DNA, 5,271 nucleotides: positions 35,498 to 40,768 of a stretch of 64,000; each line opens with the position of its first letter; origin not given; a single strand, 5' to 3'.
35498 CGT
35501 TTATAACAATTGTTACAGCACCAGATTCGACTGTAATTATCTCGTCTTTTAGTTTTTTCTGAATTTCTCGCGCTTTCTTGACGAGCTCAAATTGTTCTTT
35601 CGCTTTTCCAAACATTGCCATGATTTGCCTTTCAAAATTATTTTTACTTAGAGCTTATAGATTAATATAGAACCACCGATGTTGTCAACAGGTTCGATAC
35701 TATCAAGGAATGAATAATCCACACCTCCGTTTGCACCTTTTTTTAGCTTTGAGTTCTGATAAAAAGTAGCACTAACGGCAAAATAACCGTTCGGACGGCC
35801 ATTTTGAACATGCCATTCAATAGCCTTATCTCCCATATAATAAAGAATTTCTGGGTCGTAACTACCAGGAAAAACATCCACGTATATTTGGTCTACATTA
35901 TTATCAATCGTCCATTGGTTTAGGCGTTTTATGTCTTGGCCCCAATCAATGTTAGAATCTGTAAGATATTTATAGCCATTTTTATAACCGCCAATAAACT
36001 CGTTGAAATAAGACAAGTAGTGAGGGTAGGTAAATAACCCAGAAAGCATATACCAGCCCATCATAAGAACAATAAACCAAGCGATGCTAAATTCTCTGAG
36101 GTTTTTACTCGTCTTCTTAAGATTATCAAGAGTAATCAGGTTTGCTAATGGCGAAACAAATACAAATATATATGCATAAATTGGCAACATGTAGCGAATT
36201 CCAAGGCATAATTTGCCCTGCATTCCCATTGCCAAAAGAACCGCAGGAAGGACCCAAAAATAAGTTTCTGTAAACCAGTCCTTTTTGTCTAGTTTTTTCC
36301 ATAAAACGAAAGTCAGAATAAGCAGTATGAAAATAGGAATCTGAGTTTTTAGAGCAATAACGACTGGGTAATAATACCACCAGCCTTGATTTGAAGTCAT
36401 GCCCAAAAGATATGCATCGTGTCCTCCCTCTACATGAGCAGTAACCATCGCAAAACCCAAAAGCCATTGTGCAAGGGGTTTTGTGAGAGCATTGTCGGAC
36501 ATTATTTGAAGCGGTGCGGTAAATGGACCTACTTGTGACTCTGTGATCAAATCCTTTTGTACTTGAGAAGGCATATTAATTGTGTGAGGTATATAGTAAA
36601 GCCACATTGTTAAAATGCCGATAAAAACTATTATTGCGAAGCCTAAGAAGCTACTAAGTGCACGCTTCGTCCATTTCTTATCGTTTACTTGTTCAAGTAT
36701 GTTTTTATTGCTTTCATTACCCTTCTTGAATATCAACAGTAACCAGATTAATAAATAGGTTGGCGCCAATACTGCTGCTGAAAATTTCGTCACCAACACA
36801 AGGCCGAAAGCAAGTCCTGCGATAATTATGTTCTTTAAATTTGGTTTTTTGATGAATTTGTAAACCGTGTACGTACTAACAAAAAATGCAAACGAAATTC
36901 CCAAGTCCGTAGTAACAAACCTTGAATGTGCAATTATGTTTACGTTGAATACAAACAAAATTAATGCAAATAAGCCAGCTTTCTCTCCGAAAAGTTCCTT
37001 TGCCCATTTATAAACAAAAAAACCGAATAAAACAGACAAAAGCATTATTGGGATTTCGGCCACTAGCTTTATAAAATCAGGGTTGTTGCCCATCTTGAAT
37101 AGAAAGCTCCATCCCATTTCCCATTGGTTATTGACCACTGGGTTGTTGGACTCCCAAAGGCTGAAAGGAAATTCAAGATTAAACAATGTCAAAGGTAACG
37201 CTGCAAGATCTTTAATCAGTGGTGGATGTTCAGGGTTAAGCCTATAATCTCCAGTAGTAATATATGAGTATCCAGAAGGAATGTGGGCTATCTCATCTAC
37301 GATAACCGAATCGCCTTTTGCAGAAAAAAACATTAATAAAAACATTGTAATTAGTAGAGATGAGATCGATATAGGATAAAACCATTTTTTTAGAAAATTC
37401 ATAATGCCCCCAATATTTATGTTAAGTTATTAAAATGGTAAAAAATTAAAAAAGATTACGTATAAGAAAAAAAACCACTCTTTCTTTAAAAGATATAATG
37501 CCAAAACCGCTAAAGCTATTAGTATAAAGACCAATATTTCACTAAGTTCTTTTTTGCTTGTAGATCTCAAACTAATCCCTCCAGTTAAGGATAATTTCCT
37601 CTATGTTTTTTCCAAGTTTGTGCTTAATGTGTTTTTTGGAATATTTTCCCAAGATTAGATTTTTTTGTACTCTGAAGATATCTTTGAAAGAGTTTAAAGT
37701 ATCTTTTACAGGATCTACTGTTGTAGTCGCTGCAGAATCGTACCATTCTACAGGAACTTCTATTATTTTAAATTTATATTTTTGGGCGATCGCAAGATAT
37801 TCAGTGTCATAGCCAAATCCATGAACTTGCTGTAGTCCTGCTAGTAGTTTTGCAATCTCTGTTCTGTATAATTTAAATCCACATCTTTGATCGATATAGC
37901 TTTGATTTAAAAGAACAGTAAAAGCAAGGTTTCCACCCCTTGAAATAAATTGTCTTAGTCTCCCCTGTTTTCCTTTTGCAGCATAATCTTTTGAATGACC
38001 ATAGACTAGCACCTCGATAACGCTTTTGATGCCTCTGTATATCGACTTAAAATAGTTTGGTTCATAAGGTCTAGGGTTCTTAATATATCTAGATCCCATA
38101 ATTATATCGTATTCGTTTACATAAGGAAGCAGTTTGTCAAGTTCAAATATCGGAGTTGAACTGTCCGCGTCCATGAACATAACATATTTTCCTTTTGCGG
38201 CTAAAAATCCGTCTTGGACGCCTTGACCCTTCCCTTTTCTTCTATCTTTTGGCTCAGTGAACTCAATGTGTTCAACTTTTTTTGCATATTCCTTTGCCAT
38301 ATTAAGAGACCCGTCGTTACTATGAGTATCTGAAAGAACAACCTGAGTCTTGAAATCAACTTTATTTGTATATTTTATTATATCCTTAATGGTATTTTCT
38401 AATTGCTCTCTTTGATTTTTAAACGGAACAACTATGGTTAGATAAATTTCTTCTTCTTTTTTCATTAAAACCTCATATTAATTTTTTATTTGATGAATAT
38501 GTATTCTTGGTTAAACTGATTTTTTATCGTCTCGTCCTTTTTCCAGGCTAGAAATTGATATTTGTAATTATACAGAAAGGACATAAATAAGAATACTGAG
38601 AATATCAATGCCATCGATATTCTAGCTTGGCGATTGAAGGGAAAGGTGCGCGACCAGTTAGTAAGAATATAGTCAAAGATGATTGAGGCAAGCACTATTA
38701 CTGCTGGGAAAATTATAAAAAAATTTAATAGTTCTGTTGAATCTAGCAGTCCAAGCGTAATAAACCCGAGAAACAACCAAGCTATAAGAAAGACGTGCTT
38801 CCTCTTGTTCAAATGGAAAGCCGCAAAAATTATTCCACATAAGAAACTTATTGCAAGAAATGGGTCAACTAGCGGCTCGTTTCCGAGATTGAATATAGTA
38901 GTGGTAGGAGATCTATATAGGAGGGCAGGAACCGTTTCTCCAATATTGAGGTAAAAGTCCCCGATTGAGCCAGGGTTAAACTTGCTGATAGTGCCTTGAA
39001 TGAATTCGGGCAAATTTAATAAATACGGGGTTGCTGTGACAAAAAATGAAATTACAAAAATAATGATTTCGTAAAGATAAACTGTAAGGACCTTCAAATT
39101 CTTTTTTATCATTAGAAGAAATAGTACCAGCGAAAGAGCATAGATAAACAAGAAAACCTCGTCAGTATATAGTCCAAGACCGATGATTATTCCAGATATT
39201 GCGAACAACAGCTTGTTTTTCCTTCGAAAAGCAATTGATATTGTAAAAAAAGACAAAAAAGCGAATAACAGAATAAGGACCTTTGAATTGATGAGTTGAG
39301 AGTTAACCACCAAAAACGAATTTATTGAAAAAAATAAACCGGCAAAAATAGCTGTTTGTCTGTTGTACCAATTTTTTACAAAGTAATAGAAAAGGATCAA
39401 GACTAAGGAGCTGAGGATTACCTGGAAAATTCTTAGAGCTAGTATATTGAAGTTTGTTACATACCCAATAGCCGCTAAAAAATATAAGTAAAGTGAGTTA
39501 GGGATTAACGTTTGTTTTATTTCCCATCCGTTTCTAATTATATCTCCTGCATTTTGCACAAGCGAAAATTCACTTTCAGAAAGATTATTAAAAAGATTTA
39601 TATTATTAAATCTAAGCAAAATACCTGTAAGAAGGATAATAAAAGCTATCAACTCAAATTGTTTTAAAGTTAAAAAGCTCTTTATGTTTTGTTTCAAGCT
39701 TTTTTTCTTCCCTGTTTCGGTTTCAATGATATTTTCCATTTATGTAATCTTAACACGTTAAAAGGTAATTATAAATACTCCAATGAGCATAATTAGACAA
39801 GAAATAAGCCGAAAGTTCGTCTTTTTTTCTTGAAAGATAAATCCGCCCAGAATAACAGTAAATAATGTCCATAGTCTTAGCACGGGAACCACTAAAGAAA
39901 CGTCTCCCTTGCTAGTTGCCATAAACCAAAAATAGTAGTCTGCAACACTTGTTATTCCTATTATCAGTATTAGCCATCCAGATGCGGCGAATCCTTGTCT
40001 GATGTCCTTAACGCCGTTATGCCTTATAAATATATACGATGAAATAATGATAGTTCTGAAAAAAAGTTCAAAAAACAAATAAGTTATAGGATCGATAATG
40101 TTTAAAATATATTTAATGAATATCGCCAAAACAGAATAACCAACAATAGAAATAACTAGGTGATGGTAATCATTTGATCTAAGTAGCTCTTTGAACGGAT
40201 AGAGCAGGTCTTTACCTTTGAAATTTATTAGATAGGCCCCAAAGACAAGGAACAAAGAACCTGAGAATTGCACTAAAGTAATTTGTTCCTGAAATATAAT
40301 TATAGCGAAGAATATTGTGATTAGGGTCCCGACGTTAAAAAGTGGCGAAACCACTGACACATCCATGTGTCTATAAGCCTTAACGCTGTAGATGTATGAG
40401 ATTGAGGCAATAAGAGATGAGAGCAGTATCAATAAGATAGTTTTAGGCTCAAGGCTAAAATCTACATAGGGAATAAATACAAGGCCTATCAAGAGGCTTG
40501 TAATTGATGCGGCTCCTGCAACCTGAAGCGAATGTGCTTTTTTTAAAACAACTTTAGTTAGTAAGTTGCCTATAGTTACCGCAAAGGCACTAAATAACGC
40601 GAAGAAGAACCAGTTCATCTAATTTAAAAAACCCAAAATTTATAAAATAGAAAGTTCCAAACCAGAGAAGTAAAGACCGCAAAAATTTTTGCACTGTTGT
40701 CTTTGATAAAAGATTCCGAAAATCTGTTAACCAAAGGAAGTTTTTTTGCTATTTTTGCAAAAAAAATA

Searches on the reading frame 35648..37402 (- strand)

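Call 19: search_protein_families(library=pfam, proteins=[window:35648-37402:-], max_evalue=0.0001)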
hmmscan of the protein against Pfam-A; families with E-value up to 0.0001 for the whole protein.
window:35648-37402:- (584 aa): 1 family
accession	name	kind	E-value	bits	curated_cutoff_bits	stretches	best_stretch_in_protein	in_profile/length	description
PF13231.12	PMT_2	-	1.1e-15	58.7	26.1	1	114-230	23-136/160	Dolichyl-phosphate-mannose-protein mannosyltransferase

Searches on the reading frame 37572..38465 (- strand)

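Call 19: search_protein_families(library=pfam, proteins=[window:37572-38465:-], max_evalue=0.0001)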
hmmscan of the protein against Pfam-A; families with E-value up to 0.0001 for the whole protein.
window:37572-38465:- (297 aa): 3 families
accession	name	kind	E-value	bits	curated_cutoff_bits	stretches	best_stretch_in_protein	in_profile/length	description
PF00535.33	Glycos_transf_2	-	2.6e-19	70.2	23.3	1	10-141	1-130/168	Glycosyl transferase family 2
PF13641.12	Glyco_tranf_2_3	-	6.1e-07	30.1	27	1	9-132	3-129/230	Glycosyltransferase like family 2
PF10111.15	Glyco_tranf_2_2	-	1.5e-05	25.1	27.3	1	10-112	1-102/276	Glycosyltransferase like family 2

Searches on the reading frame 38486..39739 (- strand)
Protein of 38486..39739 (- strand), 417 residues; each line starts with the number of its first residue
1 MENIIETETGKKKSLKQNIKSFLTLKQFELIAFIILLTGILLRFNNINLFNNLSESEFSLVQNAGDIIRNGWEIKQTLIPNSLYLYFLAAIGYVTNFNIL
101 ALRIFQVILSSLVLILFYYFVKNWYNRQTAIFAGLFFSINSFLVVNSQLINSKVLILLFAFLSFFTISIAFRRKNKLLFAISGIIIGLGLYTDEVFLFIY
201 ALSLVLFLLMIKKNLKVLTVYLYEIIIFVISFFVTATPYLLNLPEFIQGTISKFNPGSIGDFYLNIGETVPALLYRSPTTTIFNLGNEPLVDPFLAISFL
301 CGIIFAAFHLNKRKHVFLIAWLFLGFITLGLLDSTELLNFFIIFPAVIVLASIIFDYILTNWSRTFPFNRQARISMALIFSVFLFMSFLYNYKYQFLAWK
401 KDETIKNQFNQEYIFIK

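Call 19: search_protein_families(library=pfam, proteins=[window:38486-39739:-], max_evalue=0.0001)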
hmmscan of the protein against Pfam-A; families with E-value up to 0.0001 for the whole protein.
window:38486-39739:- (417 aa): 2 families
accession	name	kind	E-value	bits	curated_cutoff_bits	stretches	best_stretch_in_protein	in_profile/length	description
PF02366.24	PMT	-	2e-10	41.1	22.7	1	88-241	69-232/245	Dolichyl-phosphate-mannose-protein mannosyltransferase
PF13231.12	PMT_2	-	5.5e-09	36.9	26.1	1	84-232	6-153/160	Dolichyl-phosphate-mannose-protein mannosyltransferase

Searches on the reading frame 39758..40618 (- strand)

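Call 19: search_protein_families(library=pfam, proteins=[window:39758-40618:-], max_evalue=0.0001)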
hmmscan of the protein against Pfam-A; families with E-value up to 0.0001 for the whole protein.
window:39758-40618:- (286 aa): 1 family
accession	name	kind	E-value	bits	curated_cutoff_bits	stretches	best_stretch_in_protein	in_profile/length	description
PF00892.27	EamA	-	4e-26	92.3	28.2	2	155-285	8-134/135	EamA-like transporter family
